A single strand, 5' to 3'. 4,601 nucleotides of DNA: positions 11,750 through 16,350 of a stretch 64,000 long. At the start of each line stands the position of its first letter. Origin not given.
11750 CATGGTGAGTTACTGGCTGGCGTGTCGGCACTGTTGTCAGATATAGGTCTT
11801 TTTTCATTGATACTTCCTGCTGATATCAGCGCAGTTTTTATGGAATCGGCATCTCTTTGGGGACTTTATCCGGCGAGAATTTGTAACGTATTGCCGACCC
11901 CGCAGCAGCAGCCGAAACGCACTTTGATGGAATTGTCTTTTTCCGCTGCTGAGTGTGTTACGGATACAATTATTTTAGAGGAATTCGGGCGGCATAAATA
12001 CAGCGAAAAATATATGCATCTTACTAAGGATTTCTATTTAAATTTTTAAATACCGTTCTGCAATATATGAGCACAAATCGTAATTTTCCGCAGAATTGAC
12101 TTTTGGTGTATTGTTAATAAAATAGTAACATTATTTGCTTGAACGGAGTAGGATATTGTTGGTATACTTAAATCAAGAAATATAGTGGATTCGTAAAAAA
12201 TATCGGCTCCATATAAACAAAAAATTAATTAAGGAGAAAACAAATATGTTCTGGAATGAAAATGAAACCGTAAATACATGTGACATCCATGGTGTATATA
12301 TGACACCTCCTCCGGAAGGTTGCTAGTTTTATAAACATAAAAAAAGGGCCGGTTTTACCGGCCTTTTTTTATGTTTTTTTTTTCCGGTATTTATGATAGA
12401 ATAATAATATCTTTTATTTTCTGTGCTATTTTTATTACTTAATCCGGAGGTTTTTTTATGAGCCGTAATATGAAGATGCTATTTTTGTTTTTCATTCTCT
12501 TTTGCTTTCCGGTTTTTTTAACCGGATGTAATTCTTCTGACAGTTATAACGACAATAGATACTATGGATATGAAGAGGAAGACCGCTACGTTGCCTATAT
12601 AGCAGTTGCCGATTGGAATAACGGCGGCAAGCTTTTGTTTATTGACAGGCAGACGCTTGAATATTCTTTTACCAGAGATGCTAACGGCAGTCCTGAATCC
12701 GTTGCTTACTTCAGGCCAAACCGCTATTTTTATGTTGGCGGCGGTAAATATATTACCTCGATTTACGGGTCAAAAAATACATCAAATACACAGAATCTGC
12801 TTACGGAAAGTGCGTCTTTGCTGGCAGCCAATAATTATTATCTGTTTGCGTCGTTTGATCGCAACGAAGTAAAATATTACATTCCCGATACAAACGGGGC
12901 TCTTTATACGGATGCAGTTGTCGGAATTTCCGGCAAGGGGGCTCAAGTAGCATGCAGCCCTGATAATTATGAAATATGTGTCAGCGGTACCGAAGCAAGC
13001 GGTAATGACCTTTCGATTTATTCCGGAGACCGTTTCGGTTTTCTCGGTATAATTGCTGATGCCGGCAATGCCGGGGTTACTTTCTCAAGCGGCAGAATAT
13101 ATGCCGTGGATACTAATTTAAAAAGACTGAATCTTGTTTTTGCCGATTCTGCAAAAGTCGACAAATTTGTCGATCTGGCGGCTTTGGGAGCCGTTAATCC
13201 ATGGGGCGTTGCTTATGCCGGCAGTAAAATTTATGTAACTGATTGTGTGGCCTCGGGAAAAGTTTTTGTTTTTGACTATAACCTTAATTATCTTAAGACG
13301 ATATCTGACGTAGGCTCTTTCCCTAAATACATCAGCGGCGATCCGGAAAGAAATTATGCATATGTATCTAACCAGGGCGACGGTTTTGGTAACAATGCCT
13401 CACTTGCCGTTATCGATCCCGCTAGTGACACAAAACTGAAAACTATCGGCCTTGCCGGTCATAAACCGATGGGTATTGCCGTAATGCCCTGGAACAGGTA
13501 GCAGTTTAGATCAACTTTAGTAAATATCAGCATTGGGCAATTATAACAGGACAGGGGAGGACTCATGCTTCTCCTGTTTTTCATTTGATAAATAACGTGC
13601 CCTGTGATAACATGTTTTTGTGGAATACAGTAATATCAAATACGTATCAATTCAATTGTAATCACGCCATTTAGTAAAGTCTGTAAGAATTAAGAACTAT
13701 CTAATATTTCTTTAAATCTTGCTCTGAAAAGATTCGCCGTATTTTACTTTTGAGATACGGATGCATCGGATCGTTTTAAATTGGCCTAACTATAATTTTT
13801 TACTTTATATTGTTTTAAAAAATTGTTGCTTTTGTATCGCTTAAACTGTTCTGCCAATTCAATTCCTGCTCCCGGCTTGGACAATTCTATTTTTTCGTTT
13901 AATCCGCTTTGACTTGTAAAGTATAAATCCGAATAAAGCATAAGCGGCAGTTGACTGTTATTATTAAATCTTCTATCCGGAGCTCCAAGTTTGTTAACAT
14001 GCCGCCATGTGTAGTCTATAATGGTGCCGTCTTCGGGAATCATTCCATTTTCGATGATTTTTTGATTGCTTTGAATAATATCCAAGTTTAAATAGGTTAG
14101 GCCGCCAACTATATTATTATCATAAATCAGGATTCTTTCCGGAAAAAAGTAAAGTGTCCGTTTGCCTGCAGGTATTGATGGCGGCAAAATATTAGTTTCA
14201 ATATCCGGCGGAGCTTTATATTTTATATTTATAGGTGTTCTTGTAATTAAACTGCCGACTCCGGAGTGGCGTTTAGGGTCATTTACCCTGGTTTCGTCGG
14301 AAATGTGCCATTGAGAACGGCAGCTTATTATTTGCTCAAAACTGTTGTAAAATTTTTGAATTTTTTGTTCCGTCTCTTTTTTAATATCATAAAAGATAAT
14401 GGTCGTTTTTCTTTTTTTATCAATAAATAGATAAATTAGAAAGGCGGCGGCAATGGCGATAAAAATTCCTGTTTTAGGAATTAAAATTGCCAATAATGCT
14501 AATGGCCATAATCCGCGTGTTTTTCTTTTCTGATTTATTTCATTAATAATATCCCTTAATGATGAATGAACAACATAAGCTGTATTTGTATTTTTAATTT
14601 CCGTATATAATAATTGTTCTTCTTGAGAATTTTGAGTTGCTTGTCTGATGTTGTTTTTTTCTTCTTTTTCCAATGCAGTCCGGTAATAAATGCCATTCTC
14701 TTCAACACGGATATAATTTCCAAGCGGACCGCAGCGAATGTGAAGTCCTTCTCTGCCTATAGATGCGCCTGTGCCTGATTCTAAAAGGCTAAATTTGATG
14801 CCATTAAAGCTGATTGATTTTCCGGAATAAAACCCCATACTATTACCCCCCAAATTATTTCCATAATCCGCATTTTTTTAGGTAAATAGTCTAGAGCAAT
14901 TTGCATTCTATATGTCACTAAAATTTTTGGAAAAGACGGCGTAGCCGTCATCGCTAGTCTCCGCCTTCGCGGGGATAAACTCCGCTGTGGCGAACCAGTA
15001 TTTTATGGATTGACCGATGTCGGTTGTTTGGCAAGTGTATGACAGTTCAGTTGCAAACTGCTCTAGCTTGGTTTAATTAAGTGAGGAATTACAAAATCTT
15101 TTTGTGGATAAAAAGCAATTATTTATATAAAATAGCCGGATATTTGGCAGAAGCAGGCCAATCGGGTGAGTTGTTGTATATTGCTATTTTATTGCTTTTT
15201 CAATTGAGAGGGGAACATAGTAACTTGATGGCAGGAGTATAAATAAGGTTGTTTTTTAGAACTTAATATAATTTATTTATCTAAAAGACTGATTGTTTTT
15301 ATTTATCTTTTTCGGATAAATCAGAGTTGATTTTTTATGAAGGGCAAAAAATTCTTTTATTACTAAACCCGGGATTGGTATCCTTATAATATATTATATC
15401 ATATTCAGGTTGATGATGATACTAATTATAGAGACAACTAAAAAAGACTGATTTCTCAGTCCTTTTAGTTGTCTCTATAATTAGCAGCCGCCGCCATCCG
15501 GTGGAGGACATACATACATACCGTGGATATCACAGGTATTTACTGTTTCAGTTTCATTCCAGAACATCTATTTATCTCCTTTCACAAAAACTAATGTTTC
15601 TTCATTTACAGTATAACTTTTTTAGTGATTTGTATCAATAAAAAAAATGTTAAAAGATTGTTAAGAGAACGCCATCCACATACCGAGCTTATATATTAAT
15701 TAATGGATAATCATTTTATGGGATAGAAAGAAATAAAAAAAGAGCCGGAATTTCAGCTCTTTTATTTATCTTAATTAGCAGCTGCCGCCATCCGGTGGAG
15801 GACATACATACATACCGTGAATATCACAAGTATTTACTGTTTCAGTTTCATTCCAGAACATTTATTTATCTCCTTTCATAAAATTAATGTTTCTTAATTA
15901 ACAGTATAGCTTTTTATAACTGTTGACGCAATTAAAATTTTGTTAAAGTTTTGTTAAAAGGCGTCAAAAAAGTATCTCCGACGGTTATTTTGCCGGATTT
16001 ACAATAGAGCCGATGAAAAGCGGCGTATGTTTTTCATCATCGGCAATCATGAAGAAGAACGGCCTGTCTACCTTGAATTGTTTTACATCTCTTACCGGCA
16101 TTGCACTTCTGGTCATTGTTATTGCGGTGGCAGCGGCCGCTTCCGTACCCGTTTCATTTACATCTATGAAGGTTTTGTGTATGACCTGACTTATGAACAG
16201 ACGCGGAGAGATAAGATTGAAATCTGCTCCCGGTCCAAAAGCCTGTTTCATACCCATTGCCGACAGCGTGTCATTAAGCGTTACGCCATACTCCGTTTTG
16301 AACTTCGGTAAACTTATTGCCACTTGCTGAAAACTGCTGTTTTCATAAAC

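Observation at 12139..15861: Three paralogous small Cys-containing peptide genes (26-28 aa) with private promoters and terminators, absent from the ORF track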

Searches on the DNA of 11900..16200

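Call 85: search_rna_families(source=window, start=11900, end=16200, threshold=evalue, max_evalue=1)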
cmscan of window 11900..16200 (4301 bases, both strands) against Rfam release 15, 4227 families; matches with E-value up to 1: 9.
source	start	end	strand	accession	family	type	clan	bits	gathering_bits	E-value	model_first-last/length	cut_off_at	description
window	12334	12407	-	RF02075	STnc230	Gene; sRNA;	-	30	50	0.16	1-83/83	no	Enterobacterial sRNA STnc230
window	12335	12410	-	RF02432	SpF25_sRNA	Gene; sRNA;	-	29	48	0.086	1-102/102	no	Streptococcus sRNA SpF25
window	15422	15484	+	RF03356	mir-4782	Gene; miRNA;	-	28.6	100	0.027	12-68/79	no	mir-4782 microRNA precursor family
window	12339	12405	-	RF00506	Thr_leader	Cis-reg; leader;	-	26.6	55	0.059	1-118/118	no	Threonine operon leader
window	12334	12410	-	RF02029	sraA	Gene; sRNA;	-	26.1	56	0.63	1-95/95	no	sraA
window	15424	15482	-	RF00752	mir-14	Gene; miRNA;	-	24.2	53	0.071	1-63/63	no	mir-14 microRNA precursor family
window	12271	12371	+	RF00506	Thr_leader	Cis-reg; leader;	-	21.7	55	0.82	1-118/118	no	Threonine operon leader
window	12332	12377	+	RF03485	mir-4000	Gene; miRNA;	-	20.9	58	0.99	1-54/54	no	mir-4000 microRNA precursor family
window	12225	12372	+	RF00166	PrrB_RsmZ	Gene; sRNA;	CL00106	17.7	44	0.6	1-133/133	no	PrrB/RsmZ RNA family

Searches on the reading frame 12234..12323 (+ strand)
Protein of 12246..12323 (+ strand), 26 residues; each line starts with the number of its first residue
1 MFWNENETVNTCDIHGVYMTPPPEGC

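Call 11: search_protein_families(library=ncbifam, proteins=[window:12246-12323:+], max_evalue=1)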
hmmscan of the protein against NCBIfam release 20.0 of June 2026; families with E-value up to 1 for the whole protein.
seq(26 aa): 0 families

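Call 12: search_protein_families(library=pfam, proteins=[window:12246-12323:+], max_evalue=10)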
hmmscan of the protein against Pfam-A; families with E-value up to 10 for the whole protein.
seq(26 aa): 0 families

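Call 17: find_encoding_contigs(protein=P0001, flank=10000, max_places=6)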
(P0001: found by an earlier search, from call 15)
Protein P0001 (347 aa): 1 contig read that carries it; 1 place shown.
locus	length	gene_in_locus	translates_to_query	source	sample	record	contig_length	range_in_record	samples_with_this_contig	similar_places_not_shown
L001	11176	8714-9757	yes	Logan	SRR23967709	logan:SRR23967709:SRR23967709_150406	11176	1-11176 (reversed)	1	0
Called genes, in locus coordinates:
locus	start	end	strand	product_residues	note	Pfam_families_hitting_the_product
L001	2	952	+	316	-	?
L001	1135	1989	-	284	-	PF00763:THF_DHG_CYH, PF02882:THF_DHG_CYH_C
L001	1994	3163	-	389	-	PF00266:Aminotran_5, PF01212:Beta_elim_lyase (weak)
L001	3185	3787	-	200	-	PF01592:NifU_N, PF04324:Fer2_BFD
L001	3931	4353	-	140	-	-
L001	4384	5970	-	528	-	PF00933:Glyco_hydro_3, PF01915:Glyco_hydro_3_C (weak)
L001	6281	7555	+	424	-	PF22747:Zn_ribbon_DUF2089 (faint)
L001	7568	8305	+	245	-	PF05175:MTS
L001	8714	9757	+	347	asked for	-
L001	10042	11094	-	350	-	-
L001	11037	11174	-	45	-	?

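Call 41: search_protein_representatives(alignment_id=A2)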
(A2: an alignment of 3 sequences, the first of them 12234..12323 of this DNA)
Query: 3 sequences, 28 profile positions. Proteins with E-value up to 0.001 (for the whole library): 6; up to 1e-10: 0; up to 1e-30: 0. The best 6 are listed.
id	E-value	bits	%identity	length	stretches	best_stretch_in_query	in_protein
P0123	3.3e-08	49.1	-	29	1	1-28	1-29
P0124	6.5e-08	48.1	-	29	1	2-28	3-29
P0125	8.4e-07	44.6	-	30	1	1-28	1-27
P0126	7.9e-05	38.3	-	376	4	15-25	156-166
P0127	3.2e-04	36.3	-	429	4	15-25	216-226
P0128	4.9e-04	35.7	-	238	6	9-19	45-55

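Call 43: find_encoding_contigs(protein=P0125, flank=10000, max_places=6)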
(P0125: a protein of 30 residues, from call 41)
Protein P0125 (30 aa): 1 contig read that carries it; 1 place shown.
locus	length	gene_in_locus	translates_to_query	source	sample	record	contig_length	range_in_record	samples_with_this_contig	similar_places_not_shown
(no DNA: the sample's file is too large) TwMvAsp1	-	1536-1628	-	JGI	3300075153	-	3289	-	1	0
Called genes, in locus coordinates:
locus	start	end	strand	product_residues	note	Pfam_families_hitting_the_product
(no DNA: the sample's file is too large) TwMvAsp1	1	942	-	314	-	?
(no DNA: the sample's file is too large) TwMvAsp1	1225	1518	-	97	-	-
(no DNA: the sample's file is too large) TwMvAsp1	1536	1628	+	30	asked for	-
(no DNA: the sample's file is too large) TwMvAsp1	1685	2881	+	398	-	PF05977:MFS_3, PF07690:MFS_1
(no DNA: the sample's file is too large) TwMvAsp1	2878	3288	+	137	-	?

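Call 46: list_cluster_members(proteins=[P0123, P0124, P0125])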
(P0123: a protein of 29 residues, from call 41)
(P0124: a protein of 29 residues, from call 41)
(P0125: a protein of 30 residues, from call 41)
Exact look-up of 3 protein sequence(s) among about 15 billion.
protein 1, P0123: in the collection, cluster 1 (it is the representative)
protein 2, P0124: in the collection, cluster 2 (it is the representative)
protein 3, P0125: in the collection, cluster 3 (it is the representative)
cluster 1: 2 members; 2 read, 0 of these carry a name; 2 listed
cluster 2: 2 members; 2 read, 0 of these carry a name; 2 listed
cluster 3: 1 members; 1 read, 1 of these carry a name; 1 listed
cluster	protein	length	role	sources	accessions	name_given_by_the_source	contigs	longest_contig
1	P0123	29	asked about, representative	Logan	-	-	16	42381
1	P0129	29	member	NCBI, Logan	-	-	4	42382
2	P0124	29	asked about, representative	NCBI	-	-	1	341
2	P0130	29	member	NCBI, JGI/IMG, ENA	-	-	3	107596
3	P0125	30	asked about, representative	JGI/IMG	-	hypothetical protein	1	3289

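Call 69: predict_structure(alignment_id=A2)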
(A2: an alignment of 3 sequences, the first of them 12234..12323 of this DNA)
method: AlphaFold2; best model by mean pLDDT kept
length: 30 residues; sequences in the alignment: 3
mean_pLDDT: 62.5   pTM: 0.19
mean pLDDT of the five models: 62.5, 51.8, 50.6, 48.5, 48.5
residues with pLDDT >= 90: 0; 70-90: 5; 50-70: 21; < 50: 4
segments of 3 or more residues with pLDDT < 50: 1-3
pLDDT, mean of each block of 10 residues (from residue 1): 54 71 63
secondary structure, 60 per line:
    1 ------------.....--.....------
elements in order: E13-17 E20-24

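Call 95: predict_structure(alignment_id=A4)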
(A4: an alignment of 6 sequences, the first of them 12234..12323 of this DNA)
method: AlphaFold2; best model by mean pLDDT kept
length: 30 residues; sequences in the alignment: 6
mean_pLDDT: 77.7   pTM: 0.22
mean pLDDT of the five models: 77.7, 74.3, 66.0, 65.5, 65.5
residues with pLDDT >= 90: 0; 70-90: 24; 50-70: 6; < 50: 0
segments of 3 or more residues with pLDDT < 50: none
pLDDT, mean of each block of 10 residues (from residue 1): 70 83 80
secondary structure, 60 per line:
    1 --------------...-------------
elements in order:

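Call 97: fold_search(model_id=the predicted structure, library=pdb)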
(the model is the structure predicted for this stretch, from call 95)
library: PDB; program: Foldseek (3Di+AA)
matches with E <= 10: 0; with E <= 0.001: 0
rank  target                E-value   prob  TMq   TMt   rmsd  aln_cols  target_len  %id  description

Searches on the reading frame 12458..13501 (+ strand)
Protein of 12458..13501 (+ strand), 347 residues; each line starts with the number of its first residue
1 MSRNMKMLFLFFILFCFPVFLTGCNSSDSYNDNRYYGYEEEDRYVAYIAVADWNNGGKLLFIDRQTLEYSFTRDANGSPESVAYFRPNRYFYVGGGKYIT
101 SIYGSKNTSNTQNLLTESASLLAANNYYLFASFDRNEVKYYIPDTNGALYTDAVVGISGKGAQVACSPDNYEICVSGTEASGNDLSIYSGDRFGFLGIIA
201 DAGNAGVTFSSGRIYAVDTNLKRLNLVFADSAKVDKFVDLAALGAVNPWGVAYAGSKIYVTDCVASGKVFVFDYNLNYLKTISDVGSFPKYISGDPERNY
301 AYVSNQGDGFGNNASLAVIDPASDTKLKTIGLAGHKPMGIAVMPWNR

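Call 9: search_protein_families(library=pfam, proteins=[window:12458-13501:+], max_evalue=0.01)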
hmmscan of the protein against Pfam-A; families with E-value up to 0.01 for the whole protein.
window:12458-13501:+ (347 aa): 1 family
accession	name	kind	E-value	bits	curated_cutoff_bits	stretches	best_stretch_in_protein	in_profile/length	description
PF01436.27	NHL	-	0.00044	20.6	20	0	247-272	3-28/28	NHL repeat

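Call 11: search_protein_families(library=ncbifam, proteins=[window:12458-13501:+], max_evalue=1)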
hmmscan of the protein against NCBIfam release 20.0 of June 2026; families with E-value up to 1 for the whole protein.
window:12458-13501:+ (347 aa): 3 families
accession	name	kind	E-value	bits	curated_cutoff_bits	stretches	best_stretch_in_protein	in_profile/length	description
TIGR02276.1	beta_rpt_yvtn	repeat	1.1e-05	25.3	27.85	1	299-342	4-41/42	beta-propeller repeat protein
NF052280.1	7_blade_YncE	equivalog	0.0061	15.4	400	1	255-307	138-191/338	7-bladed beta-propeller protein YncE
TIGR03866.1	PQQ_ABC_repeats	subfamily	0.0092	15.1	287.3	1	247-344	42-134/310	PQQ-dependent catabolism-associated beta-propeller protein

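Call 15: list_cluster_members(proteins=[window:12246-12323:+, window:15484-15567:-, window:15778-15861:-, window:12458-13501:+, window:13786-14853:-, window:15985-17169:-])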
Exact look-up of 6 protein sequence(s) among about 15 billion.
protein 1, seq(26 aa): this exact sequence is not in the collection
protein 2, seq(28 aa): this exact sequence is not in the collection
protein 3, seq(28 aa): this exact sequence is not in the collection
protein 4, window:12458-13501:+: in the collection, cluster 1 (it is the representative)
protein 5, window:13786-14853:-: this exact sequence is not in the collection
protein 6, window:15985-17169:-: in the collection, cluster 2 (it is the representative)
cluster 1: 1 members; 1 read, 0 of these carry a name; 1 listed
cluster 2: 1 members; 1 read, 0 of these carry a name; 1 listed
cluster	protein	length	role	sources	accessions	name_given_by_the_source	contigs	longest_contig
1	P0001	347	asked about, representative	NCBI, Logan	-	-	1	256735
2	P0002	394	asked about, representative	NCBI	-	-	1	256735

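Call 54: search_protein_families(library=pfam, proteins=[window:12458-13501:+], max_evalue=0.1)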
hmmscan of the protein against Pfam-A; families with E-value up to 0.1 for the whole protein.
window:12458-13501:+ (347 aa): 1 family
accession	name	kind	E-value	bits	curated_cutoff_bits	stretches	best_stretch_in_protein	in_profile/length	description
PF01436.27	NHL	-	0.00044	20.6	20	0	247-272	3-28/28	NHL repeat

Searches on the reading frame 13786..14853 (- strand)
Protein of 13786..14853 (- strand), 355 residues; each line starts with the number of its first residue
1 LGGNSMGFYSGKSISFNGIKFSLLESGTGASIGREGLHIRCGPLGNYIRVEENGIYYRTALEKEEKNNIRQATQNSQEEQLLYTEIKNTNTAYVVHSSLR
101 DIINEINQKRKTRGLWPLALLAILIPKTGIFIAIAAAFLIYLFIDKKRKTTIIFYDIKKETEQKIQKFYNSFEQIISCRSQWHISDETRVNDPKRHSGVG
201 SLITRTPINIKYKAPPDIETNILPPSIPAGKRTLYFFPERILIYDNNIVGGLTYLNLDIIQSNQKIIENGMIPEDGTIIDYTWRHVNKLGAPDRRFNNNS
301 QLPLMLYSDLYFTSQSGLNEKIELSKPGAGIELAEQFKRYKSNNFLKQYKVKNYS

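Call 9: search_protein_families(library=pfam, proteins=[window:13786-14853:-], max_evalue=0.01)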
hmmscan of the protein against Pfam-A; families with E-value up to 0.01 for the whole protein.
window:13786-14853:- (355 aa): 1 family
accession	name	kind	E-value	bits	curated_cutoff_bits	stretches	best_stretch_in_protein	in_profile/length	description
PF14020.11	DUF4236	-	0.0098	16.8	27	0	16-58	9-55/55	Protein of unknown function (DUF4236)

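Call 11: search_protein_families(library=ncbifam, proteins=[window:13786-14853:-], max_evalue=1)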
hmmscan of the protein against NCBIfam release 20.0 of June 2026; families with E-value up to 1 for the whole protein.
window:13786-14853:- (355 aa): 1 family
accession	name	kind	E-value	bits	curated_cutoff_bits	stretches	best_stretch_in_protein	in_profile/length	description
NF000681.0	PRK00034.3-1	equivalog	0.031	14.3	64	1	155-191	5-41/78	Asp-tRNA(Asn) amidotransferase subunit GatC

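Call 54: search_protein_families(library=pfam, proteins=[window:13786-14853:-], max_evalue=0.1)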
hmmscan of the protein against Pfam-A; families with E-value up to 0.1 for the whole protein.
window:13786-14853:- (355 aa): 2 families
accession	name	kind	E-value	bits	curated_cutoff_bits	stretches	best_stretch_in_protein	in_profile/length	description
PF14020.11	DUF4236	-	0.0098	16.8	27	1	16-58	9-55/55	Protein of unknown function (DUF4236)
PF03081.22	Exo70_C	-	0.034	13.7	24.1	1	158-187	293-323/372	Exo70 exocyst complex subunit C-terminal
